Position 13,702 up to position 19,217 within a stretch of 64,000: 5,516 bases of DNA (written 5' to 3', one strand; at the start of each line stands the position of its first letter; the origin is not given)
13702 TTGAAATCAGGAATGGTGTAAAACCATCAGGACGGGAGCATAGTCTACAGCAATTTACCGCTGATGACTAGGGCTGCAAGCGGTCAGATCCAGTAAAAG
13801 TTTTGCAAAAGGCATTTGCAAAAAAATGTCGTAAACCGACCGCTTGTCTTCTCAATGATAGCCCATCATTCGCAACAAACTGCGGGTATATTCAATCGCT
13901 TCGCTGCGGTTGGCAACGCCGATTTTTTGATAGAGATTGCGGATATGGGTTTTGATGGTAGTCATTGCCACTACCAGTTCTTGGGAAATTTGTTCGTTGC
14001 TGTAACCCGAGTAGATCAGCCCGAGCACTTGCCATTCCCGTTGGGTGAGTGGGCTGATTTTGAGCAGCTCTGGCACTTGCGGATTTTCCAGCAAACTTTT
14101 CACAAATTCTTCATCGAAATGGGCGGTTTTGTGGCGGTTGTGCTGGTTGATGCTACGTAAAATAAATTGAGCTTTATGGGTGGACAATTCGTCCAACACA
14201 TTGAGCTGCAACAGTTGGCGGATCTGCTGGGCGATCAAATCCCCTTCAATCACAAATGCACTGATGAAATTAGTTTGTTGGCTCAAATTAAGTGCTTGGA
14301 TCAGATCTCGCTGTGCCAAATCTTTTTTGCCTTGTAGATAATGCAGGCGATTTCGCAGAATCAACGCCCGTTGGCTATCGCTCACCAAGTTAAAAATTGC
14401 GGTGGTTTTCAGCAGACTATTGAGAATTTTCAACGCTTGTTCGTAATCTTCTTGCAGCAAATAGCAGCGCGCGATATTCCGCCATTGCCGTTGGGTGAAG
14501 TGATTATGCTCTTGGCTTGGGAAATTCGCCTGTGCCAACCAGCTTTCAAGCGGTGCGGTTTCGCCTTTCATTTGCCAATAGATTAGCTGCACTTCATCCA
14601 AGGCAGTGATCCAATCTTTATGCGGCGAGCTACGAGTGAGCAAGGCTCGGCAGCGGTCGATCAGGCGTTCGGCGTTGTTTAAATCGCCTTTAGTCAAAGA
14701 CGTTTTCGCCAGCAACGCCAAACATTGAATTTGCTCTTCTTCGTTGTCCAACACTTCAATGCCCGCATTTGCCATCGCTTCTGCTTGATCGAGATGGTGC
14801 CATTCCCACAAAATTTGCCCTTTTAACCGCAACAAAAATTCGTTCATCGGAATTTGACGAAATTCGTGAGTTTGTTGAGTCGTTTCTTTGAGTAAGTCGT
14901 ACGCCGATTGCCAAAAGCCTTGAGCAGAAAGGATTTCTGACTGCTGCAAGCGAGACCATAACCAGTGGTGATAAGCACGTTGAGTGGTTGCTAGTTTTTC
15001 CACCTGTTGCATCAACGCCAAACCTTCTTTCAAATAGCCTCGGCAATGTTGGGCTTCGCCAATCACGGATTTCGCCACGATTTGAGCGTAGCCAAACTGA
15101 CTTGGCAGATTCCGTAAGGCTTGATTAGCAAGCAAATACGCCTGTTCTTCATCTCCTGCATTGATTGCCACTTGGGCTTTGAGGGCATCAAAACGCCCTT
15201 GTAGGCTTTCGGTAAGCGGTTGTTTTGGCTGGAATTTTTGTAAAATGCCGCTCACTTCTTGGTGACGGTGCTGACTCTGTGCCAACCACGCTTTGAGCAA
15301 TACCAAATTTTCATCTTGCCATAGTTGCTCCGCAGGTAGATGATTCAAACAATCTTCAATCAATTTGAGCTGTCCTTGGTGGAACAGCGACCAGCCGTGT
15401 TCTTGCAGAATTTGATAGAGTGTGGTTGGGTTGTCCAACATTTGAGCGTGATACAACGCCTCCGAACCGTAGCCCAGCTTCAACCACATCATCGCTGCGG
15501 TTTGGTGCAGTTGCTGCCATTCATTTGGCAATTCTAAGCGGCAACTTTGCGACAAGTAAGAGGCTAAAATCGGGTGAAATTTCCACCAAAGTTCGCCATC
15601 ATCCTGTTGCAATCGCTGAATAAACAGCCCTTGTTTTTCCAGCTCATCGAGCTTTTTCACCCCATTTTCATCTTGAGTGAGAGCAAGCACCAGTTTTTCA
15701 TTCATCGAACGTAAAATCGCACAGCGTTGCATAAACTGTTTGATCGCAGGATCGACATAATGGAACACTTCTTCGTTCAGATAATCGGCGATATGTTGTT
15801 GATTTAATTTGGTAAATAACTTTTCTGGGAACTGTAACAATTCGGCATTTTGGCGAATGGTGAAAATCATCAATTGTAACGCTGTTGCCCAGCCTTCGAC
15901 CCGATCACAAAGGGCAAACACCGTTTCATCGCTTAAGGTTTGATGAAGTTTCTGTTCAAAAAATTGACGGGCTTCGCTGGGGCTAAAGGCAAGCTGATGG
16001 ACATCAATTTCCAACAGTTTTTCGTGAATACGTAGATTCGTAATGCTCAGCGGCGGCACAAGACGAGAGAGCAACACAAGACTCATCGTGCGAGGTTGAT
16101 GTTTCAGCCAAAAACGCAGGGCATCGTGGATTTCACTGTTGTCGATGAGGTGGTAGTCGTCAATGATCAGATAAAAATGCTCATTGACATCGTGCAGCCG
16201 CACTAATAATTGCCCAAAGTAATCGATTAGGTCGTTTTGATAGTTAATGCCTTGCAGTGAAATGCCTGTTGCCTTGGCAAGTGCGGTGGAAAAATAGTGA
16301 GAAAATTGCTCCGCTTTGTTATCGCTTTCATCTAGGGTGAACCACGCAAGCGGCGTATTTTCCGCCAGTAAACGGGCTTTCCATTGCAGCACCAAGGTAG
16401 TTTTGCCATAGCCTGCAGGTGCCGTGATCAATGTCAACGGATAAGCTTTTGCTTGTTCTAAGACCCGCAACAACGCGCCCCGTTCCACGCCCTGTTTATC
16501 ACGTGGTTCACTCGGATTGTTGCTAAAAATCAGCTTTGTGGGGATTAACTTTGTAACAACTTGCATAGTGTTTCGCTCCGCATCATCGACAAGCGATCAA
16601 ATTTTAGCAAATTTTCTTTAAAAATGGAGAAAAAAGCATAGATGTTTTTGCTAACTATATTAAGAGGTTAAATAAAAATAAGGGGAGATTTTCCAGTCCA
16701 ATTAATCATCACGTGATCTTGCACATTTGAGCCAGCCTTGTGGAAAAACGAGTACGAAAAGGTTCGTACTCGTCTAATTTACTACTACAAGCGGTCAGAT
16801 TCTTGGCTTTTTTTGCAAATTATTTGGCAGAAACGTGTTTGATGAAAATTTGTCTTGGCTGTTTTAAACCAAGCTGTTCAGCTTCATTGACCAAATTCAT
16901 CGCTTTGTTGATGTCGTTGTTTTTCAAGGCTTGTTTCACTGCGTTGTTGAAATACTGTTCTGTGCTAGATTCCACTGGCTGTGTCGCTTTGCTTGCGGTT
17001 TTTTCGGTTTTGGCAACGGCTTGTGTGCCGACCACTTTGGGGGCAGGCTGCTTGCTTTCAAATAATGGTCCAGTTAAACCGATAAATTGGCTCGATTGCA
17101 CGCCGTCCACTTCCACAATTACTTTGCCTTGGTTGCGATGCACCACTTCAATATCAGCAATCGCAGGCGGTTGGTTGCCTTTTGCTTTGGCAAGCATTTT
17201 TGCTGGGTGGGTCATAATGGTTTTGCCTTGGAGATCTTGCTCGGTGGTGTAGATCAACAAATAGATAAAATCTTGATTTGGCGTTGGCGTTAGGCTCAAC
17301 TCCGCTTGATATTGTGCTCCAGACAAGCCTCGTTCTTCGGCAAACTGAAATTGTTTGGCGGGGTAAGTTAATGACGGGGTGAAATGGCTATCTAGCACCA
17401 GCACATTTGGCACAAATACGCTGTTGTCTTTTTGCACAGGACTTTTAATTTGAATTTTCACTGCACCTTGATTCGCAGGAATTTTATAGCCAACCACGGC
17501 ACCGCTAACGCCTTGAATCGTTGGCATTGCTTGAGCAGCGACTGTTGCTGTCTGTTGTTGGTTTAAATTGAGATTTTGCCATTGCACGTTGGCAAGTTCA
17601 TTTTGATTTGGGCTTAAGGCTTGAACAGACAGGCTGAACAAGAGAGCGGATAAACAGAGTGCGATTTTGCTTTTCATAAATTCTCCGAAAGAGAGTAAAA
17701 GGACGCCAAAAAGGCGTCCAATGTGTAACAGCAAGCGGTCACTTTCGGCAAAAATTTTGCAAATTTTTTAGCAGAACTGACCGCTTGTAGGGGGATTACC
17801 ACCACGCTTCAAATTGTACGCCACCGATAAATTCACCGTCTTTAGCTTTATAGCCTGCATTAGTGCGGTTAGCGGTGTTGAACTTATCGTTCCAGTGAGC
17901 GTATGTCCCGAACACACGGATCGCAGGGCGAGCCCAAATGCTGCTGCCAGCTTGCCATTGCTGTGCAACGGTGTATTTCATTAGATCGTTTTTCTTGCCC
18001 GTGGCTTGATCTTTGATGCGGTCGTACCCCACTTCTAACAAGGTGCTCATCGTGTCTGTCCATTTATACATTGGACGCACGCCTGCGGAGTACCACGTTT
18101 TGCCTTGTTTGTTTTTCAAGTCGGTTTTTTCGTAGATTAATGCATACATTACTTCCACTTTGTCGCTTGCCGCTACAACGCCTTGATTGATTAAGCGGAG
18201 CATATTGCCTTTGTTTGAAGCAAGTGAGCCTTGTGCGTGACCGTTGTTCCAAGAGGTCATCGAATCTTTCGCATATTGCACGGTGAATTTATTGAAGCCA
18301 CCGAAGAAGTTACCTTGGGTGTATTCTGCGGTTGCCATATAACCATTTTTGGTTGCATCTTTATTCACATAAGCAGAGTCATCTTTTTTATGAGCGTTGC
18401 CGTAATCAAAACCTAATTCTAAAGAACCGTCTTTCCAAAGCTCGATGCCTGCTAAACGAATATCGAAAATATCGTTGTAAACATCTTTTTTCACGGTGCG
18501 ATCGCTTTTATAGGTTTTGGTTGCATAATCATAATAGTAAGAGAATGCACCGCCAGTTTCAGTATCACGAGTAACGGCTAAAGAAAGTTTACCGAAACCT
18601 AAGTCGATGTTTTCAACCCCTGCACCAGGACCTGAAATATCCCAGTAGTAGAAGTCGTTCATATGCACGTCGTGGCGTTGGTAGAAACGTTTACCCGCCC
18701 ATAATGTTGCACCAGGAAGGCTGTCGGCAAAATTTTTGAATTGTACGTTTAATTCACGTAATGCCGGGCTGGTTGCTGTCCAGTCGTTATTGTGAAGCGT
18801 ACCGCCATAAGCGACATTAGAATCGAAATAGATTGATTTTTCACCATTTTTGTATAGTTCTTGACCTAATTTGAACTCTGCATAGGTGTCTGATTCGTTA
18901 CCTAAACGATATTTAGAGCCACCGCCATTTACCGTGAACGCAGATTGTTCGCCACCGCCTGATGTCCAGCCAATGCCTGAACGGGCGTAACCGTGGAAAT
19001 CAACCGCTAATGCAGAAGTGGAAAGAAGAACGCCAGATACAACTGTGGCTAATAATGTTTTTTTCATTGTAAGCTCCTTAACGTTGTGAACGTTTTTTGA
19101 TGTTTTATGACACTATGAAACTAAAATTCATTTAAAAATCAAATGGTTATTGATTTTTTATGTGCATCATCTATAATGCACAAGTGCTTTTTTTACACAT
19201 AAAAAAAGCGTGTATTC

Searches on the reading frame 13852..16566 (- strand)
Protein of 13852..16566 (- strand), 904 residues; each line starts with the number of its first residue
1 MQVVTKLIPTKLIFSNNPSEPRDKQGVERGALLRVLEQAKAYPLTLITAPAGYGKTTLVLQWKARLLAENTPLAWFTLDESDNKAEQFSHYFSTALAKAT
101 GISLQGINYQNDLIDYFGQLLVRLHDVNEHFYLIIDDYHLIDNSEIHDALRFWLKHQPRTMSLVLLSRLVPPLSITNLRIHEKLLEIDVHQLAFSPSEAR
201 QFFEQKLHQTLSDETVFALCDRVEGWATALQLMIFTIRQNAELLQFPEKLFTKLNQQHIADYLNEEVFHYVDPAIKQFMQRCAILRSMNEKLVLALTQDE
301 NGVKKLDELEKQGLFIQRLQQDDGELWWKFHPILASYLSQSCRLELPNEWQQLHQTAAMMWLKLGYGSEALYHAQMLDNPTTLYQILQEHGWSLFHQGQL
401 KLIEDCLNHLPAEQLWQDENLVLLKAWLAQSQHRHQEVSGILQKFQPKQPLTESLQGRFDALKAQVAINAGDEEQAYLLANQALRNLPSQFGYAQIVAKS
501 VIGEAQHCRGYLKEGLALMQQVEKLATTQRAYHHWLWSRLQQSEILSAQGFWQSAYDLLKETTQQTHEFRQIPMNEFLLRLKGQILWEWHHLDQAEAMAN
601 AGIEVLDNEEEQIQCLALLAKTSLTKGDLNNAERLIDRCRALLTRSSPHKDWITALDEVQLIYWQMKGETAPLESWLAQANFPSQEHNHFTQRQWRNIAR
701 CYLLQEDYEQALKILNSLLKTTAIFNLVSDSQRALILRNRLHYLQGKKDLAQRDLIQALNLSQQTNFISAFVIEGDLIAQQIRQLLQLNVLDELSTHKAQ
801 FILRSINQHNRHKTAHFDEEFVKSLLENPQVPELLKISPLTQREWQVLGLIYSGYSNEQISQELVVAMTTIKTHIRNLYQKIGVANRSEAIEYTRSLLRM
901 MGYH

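Call 96: search_protein_families(library=pfam, proteins=[window:13852-16566:-], max_evalue=1e-8)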
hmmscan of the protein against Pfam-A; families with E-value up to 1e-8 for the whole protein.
window:13852-16566:- (904 aa): 2 families
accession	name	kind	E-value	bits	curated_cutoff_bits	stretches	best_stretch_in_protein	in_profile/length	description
PF17874.7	TPR_MalT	-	3.4e-64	217.7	45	1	457-787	1-335/336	MalT-like TPR region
PF00196.25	GerE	-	2.1e-19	69.3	23.5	1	839-893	2-56/57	Bacterial regulatory proteins, luxR family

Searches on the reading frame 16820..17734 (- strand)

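Call 96: search_protein_families(library=pfam, proteins=[window:16820-17734:-], max_evalue=1e-8)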
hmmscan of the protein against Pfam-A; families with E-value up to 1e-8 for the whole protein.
window:16820-17734:- (304 aa): 1 family
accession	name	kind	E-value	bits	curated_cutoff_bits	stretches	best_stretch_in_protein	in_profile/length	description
PF07148.17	MalM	-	4e-40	137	26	1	77-208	3-133/134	Maltose operon periplasmic protein precursor (MalM)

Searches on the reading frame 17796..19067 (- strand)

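Call 97: search_protein_families(library=pfam, proteins=[window:17796-19067:-], max_evalue=1e-8)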
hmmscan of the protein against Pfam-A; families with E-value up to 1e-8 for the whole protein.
window:17796-19067:- (423 aa): 1 family
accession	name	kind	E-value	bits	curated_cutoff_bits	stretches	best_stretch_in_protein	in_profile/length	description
PF02264.21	LamB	-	4.8e-123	412.3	25.1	1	24-423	1-378/378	LamB porin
